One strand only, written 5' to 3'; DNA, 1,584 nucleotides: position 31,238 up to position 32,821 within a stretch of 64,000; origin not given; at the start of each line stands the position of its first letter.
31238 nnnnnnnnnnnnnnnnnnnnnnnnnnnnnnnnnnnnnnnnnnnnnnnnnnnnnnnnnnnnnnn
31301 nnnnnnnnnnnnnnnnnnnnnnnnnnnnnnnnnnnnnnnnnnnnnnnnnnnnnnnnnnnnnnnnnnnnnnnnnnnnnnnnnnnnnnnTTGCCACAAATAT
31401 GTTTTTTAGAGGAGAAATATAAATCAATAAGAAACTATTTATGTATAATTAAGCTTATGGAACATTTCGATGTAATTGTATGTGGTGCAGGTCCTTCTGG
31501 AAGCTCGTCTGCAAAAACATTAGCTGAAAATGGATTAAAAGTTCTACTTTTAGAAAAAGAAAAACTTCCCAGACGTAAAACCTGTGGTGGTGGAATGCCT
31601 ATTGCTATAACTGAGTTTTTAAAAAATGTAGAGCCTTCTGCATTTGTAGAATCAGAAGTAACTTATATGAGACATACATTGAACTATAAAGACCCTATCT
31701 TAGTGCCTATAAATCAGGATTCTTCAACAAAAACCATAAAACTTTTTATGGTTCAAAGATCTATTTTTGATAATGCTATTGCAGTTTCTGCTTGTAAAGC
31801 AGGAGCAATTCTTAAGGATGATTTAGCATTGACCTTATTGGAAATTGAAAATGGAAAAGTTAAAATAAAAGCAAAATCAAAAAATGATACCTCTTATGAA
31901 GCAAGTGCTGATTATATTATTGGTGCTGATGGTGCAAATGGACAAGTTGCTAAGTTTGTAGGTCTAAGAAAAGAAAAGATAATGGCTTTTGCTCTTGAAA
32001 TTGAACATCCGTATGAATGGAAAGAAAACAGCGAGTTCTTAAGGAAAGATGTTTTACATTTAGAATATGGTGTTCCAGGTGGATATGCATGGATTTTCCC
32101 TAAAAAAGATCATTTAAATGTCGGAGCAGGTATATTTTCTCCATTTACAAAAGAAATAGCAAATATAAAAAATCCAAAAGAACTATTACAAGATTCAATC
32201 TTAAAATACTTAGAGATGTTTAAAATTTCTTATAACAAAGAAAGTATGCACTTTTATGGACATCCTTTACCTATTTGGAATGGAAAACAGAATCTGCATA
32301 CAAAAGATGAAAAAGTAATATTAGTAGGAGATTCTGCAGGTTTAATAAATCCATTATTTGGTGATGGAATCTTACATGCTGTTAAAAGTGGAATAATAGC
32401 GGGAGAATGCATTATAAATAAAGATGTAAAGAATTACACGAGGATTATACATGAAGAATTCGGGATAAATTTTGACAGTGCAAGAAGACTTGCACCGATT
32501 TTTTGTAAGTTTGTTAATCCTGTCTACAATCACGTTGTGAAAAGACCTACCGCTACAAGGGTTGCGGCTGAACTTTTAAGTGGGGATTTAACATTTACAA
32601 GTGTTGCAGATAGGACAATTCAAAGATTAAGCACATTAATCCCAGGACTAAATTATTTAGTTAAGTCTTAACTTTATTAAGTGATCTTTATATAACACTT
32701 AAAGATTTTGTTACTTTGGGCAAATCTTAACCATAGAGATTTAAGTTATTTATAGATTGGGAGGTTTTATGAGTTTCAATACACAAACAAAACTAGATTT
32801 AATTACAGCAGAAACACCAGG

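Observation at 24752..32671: Envelope glycan or lipid-linked sugar methylation cluster with a geranylgeranyl-reductase-like flavoprotein adjacent to a Dpm1/GtrB-like polyprenyl-phosphate glycosyltransferase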

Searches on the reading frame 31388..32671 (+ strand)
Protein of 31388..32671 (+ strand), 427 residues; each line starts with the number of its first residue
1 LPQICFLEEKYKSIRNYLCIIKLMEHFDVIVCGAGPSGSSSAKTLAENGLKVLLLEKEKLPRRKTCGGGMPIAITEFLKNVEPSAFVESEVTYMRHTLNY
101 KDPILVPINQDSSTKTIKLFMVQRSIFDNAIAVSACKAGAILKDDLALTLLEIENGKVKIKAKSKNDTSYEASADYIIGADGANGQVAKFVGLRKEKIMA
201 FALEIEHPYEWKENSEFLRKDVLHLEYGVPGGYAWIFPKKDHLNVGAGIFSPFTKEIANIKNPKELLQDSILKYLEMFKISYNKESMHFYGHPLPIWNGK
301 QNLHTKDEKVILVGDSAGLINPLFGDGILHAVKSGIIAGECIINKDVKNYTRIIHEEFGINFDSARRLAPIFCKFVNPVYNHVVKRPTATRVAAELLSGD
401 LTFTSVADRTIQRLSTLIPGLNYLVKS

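Call 5: search_protein_families(library=pfam, proteins=[window:31388-32671:+], max_evalue=0.01)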
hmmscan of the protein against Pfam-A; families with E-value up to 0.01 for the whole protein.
window:31388-32671:+ (427 aa): 12 families
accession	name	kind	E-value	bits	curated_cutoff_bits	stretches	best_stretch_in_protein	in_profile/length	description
PF01494.25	FAD_binding_3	-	1.2e-14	54.7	22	1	27-259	2-238/349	FAD binding domain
PF01946.23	Thi4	-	2.8e-07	30.4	26.2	1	25-71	16-63/235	Thi4 family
PF22578.2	GGR_cat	-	3.1e-07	30.6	27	1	229-279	29-76/88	Geranylgeranyl reductase catalytic domain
PF07992.20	Pyr_redox_2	-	1.3e-06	28.5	26.1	1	27-193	1-119/291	Pyridine nucleotide-disulphide oxidoreductase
PF12831.13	FAD_oxidored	-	7.5e-06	25.9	27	1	28-72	1-40/416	FAD dependent oxidoreductase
PF03486.20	HI0933_like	-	1e-05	25.6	50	1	28-87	2-60/244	HI0933-like protein Rossmann domain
PF01266.30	DAO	-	1.1e-05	25.6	27.9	1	28-62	1-35/353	FAD dependent oxidoreductase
PF00890.30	FAD_binding_2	-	2e-05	24.4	20.4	1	28-74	1-49/414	FAD binding domain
PF13450.12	NAD_binding_8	-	0.00011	22.9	21.9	1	32-58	2-28/68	NAD(P)-binding Rossmann-like domain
PF04820.20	Trp_halogenase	-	0.0013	18.1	21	0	28-65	1-42/458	Tryptophan halogenase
PF01134.28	GIDA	-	0.0047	16.5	22.1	1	28-57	1-30/391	Glucose inhibited division protein A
PF05834.18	Lycopene_cycl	-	0.007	15.9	23.4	0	28-60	1-35/380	Lycopene cyclase protein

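Call 6: search_protein_families(library=ncbifam, proteins=[window:31388-32671:+], max_evalue=0.01)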
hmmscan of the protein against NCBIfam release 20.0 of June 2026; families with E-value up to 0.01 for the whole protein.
window:31388-32671:+ (427 aa): 91 families (the best 25 are shown)
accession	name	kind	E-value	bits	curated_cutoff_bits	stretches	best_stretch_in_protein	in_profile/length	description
TIGR02032.1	GG-red-SF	subfamily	1.6e-60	205.3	158.8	1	27-342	1-297/297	geranylgeranyl reductase family protein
TIGR02023.1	BchP-ChlP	subfamily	1.9e-43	149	343.3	1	28-345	2-301/388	geranylgeranyl diphosphate reductase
TIGR02028.1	ChlP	equivalog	1.3e-28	99.9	505.3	1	29-356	3-317/398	geranylgeranyl reductase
NF041160.1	DGGPL_Thplmales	equivalog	8.5e-25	87.5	780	1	24-341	1-309/396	digeranylgeranylglycerophospholipid reductase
NF045655.1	MkRedMenJ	equivalog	7.2e-23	81.1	700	1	26-375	4-351/406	menaquinone reductase MenJ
NF041080.1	DGGGPL_reductase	equivalog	7.5e-22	77.8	580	1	27-344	2-313/447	digeranylgeranylglycerophospholipid reductase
NF008519.0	PRK11445.1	equivalog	2.7e-17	63.1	303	1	24-363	1-321/355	FAD-binding protein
NF033113.0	halo_ClmS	equivalog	2.4e-16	59.4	900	1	28-342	4-321/570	chloramphenicol-biosynthetic FADH2-dependent halogenase CmlS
NF049967.1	QhpG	equivalog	2.5e-16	59.6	240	1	29-338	1-282/423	flavin-dependent monooxygenase QhpG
NF041385.1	Dggglyphlred_Halo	equivalog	3.3e-15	55.5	700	1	24-339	2-310/405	digeranylgeranylglycerophospholipid reductase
NF038171.1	maturase_LodB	equivalog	1.6e-14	53.8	400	1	28-198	1-174/361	lysine-epsilon-oxidase maturase LodB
NF004829.0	PRK06183.1-3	subfamily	4.5e-13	48.8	390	2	24-59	6-41/520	bifunctional 3-(3-hydroxy-phenyl)propionate/3-hydroxycinnamic acid hydroxylase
NF004780.0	PRK06126.1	subfamily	1.4e-10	40.1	445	2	144-330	147-326/552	hypothetical protein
NF005243.0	PRK06753.1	equivalog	1e-09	37.8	365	1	29-192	3-159/374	hypothetical protein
TIGR01988.1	Ubi-OHases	subfamily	1.6e-09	37.1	224.65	1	28-197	1-177/387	ubiquinone biosynthesis hydroxylase, UbiH/UbiF/VisC/COQ6 family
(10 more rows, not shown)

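Call 12: find_homologous_proteins(query=window:31457-32671:+, max_evalue=1e-10)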
Query window:31457-32671:+ (404 aa): 2508 proteins with E <= 1e-10 among 8000 candidates; the best 120 are listed.
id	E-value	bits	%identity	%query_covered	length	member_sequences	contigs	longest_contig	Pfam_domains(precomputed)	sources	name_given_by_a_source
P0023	1.0e-269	912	100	100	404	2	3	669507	PF01946.24,PF01266.31,PF22578.3,PF00890.31,PF07992.21,PF03486.21,PF01494.26,PF12831.14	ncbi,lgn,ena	-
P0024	2.9e-183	627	68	97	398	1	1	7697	PF01946.24,PF01266.31,PF22578.3,PF00890.31,PF07992.21,PF03486.21,PF04820.21,PF01494.26,PF12831.14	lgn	-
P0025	5.0e-181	620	67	97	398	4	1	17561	PF01946.24,PF01266.31,PF22578.3,PF07992.21,PF04820.21,PF01494.26,PF12831.14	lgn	-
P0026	1.9e-178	612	66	98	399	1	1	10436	PF01946.24,PF01266.31,PF22578.3,PF00890.31,PF07992.21,PF03486.21,PF04820.21,PF01494.26,PF12831.14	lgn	-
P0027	1.2e-166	573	63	98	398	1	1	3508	PF01946.24,PF22578.3,PF01494.26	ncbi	-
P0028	1.3e-160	553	60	98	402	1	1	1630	PF01946.24,PF01266.31,PF00890.31,PF07992.21,PF03486.21,PF01134.29,PF01494.26,PF12831.14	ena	-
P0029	1.5e-154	533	56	99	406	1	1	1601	PF01946.24,PF01266.31,PF22578.3,PF00890.31,PF07992.21,PF01494.26,PF12831.14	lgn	-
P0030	8.4e-147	507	58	98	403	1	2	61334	PF01946.24,PF01266.31,PF22578.3,PF13450.13,PF00890.31,PF07992.21,PF00070.34,PF03486.21,PF05834.19,PF01494.26,PF12831.14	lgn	-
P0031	3.2e-135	469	54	98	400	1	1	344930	PF01946.24,PF01266.31,PF13450.13,PF00890.31,PF07992.21,PF03486.21,PF04820.21,PF01494.26,PF12831.14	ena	-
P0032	8.5e-134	465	53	96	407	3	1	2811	PF01946.24,PF01266.31,PF13450.13,PF00890.31,PF07992.21,PF03486.21,PF01494.26,PF12831.14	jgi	jgi:geranylgeranyl reductase family protein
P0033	1.2e-132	461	52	98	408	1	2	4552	PF01946.24,PF01266.31,PF13450.13,PF00890.31,PF07992.21,PF03486.21,PF04820.21,PF01134.29,PF01494.26,PF12831.14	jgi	jgi:geranylgeranyl reductase family protein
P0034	1.8e-131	457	53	98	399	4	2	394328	PF01946.24,PF01266.31,PF00890.31,PF07992.21,PF03486.21,PF01494.26,PF12831.14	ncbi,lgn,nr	ncbi:MAG TPA: geranylgeranyl reductase family protein [Oscillatoriaceae cyanobacterium M7585_C2015_2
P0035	1.0e-130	454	53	98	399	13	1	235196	PF01946.24,PF01266.31,PF00890.31,PF07992.21,PF03486.21,PF04820.21,PF05834.19,PF01494.26,PF12831.14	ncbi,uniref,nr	ncbi:geranylgeranyl reductase family protein [Ancylothrix sp. C2]|uniref:NAD(P)/FAD-dependent oxidor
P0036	4.3e-129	449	51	97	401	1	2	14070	PF01946.24,PF01266.31,PF00890.31,PF07992.21,PF01494.26,PF12831.14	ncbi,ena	-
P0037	5.9e-127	442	51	98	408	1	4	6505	PF01266.31,PF00890.31,PF07992.21,PF03486.21,PF01494.26,PF12831.14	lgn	-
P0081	4.5e-120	419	47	98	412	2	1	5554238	PF01946.24,PF01266.31,PF00890.31,PF07992.21,PF01494.26,PF12831.14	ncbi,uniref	ncbi:geranylgeranyl reductase family protein [Leptothermofonsia sp. ETS-13]|uniref:geranylgeranyl re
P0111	8.2e-118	412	49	98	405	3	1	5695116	PF01946.24,PF01266.31,PF00890.31,PF07992.21,PF03486.21,PF04820.21,PF05834.19,PF01494.26,PF12831.14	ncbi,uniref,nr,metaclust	ncbi:geranylgeranyl reductase family protein [Leptolyngbya sp. NIES-2104]|uniref:geranylgeranyl redu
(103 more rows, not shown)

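Call 24: find_encoding_contigs(protein=P0024, flank=8000, max_places=3)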
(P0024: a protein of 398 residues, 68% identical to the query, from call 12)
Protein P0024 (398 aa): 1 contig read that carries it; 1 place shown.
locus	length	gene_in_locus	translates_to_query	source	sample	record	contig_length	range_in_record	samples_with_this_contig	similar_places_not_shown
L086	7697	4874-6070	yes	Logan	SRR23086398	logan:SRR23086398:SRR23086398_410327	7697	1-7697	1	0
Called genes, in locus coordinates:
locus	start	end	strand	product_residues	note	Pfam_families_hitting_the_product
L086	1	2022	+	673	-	?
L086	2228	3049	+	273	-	-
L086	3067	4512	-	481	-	PF04851:ResIII, PF00270:DEAD, PF00271:Helicase_C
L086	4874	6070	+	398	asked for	PF00890:FAD_binding_2 (faint), PF01266:DAO (faint), PF01494:FAD_binding_3, PF01946:Thi4, PF03486:HI0933_like (weak), PF07992:Pyr_redox_2, PF12831:FAD_oxidored, PF22578:GGR_cat (weak), +1 more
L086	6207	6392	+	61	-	-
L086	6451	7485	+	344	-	PF01212:Beta_elim_lyase, PF00266:Aminotran_5 (faint)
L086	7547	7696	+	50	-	?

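Call 25: find_encoding_contigs(protein=P0026, flank=10000, max_places=3)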
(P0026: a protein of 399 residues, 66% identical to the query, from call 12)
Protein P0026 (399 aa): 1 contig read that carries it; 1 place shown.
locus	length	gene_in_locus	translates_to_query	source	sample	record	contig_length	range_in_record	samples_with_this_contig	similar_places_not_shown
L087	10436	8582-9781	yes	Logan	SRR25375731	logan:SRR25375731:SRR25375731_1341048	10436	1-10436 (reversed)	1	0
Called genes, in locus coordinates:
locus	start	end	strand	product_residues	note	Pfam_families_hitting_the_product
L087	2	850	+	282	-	?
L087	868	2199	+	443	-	PF00202:Aminotran_3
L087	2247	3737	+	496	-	PF02133:Transp_cyt_pur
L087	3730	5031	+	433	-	PF14691:Fer4_20, PF00070:Pyr_redox (weak), PF00890:FAD_binding_2 (weak), PF01266:DAO, PF07992:Pyr_redox_2, PF13450:NAD_binding_8, PF13738:Pyr_redox_3, PF00070:Pyr_redox, +11 more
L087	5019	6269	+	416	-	PF01180:DHO_dh, PF01207:Dus, PF12797:Fer4_2 (faint), PF13237:Fer4_10 (faint), PF14697:Fer4_21, PF12838:Fer4_7 (weak), PF00037:Fer4 (weak)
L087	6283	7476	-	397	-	PF00270:DEAD, PF04851:ResIII, PF00271:Helicase_C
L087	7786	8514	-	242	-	PF05711:TylF, PF13578:Methyltransf_24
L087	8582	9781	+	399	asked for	PF00890:FAD_binding_2 (weak), PF01266:DAO (faint), PF01494:FAD_binding_3, PF01946:Thi4 (weak), PF03486:HI0933_like (weak), PF07992:Pyr_redox_2 (weak), PF12831:FAD_oxidored (weak), PF22578:GGR_cat (weak), +1 more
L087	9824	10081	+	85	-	-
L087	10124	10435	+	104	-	?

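Call 26: find_encoding_contigs(protein=P0025, flank=10000, max_places=3)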
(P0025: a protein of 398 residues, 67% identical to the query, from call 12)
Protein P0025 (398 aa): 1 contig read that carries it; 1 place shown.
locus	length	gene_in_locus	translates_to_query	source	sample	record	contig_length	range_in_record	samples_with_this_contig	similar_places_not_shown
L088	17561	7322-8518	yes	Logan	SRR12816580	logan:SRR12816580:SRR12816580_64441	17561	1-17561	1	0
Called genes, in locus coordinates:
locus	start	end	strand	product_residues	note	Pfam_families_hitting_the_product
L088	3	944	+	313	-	?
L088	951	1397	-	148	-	-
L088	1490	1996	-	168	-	PF00042:Globin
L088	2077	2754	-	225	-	-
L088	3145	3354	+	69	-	-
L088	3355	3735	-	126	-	-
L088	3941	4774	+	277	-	-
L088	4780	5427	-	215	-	-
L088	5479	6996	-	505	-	PF00270:DEAD, PF04851:ResIII, PF00271:Helicase_C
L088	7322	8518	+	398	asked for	PF01266:DAO (faint), PF01494:FAD_binding_3, PF01946:Thi4 (weak), PF04820:Trp_halogenase (faint), PF07992:Pyr_redox_2, PF12831:FAD_oxidored, PF22578:GGR_cat (weak)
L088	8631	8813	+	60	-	-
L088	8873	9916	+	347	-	PF01212:Beta_elim_lyase, PF00266:Aminotran_5 (faint)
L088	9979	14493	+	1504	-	PF13195:DUF4011, PF04851:ResIII (faint), PF13086:AAA_11 (weak), PF13245:AAA_19 (weak), PF13604:AAA_30 (faint), PF13086:AAA_11 (weak), PF13087:AAA_12, PF18741:MTES_1575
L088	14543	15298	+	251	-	-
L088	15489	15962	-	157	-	PF01625:PMSR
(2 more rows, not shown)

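Call 31: search_solved_structures(query=window:31457-32671:+, max_evalue=0.001)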
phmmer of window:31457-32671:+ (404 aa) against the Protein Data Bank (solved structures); distinct sequences matched with E-value up to 0.001: 45.
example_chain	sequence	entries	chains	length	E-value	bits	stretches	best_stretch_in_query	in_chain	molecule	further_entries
3oz2_A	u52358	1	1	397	3.1e-22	82.4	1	1-318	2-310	Digeranylgeranylglycerophospholipid reductase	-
7koe_C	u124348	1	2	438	4e-17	65.5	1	3-322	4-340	Electron transfer flavoprotein-quinone oxidoreductase FixC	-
8zop_A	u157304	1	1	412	1.1e-10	44.3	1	2-316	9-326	Halogenase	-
4opu_A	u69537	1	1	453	9.6e-10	41.2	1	204-321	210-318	Conserved Archaeal protein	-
3atq_A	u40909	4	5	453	1.1e-09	41.1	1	204-321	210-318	Conserved Archaeal protein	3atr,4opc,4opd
4opl_A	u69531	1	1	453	1.1e-09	41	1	204-321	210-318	Conserved Archaeal protein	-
4opg_A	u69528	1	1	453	1.2e-09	40.9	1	204-321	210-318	Conserved Archaeal protein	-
4opt_A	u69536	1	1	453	1.3e-09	40.8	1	204-321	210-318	Conserved Archaeal protein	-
4opi_A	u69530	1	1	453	7.1e-09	38.4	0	204-321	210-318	Conserved Archaeal protein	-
5dbj_E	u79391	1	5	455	1.1e-08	37.7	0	3-55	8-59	FADH2-dependent halogenase PltA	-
3e1t_A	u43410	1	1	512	2.2e-08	36.8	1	2-48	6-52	Halogenase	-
5bul_A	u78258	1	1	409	2.5e-08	36.5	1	2-320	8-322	flavin-dependent halogenase triple mutant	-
5bva_A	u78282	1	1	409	3.4e-08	36.1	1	2-320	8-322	flavin-dependent halogenase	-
5buk_A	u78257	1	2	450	2.6e-07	33.2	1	3-60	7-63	FADH2-dependent halogenase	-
3nix_A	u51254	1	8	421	6.2e-07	32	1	2-319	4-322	Flavoprotein/dehydrogenase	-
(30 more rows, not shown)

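Call 44: find_encoding_contigs(protein=P0030, flank=8000, max_places=2)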
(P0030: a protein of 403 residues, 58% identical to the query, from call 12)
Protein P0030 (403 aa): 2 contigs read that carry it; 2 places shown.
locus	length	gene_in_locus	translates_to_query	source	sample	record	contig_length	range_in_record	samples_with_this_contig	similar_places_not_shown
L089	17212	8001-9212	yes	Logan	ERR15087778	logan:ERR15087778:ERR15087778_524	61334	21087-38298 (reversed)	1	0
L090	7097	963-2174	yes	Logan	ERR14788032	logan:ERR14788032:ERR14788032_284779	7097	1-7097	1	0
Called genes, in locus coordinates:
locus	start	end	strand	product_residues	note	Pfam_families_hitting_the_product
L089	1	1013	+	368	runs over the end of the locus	PF00685:Sulfotransfer_1, PF13469:Sulfotransfer_3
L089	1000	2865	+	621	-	PF00685:Sulfotransfer_1, PF13469:Sulfotransfer_3, PF08241:Methyltransf_11, PF13649:Methyltransf_25 (weak)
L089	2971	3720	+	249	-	PF01152:Bac_globin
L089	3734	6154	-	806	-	-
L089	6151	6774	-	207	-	-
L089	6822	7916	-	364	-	-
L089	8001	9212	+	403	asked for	PF00890:FAD_binding_2, PF01266:DAO, PF01494:FAD_binding_3, PF01946:Thi4, PF03486:HI0933_like (weak), PF05834:Lycopene_cycl, PF07992:Pyr_redox_2, PF12831:FAD_oxidored, +3 more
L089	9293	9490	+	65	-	-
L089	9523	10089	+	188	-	-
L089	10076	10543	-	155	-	PF01625:PMSR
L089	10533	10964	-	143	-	-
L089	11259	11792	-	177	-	PF13635:DUF4143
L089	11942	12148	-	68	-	-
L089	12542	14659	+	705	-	PF02771:Acyl-CoA_dh_N, PF02770:Acyl-CoA_dh_M, PF00441:Acyl-CoA_dh_1 (weak)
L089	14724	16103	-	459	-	PF00675:Peptidase_M16, PF05193:Peptidase_M16_C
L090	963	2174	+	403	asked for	PF00890:FAD_binding_2, PF01266:DAO, PF01494:FAD_binding_3, PF01946:Thi4, PF03486:HI0933_like (weak), PF05834:Lycopene_cycl, PF07992:Pyr_redox_2, PF12831:FAD_oxidored, +3 more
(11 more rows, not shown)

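Call 45: find_encoding_contigs(protein=P0031, flank=8000, max_places=2)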
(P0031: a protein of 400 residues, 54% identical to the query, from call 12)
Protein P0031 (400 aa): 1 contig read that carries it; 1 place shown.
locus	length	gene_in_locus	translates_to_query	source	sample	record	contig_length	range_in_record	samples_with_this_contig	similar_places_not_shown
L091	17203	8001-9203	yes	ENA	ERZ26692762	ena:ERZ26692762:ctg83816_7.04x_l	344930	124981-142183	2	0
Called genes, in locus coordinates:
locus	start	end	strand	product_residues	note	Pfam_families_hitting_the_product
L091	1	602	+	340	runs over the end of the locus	PF00962:A_deaminase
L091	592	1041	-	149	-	PF01625:PMSR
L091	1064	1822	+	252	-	-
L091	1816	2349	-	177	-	-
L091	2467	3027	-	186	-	-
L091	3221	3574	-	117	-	-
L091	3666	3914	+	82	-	-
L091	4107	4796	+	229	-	-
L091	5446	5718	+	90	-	-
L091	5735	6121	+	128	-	PF01042:Ribonuc_L-PSP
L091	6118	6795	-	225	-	-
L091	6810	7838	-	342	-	-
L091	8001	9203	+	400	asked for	PF00890:FAD_binding_2 (weak), PF01266:DAO (weak), PF01494:FAD_binding_3, PF01946:Thi4, PF03486:HI0933_like (weak), PF04820:Trp_halogenase (faint), PF07992:Pyr_redox_2 (weak), PF12831:FAD_oxidored (weak), +1 more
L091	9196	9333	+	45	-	-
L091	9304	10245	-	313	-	PF02401:LYTB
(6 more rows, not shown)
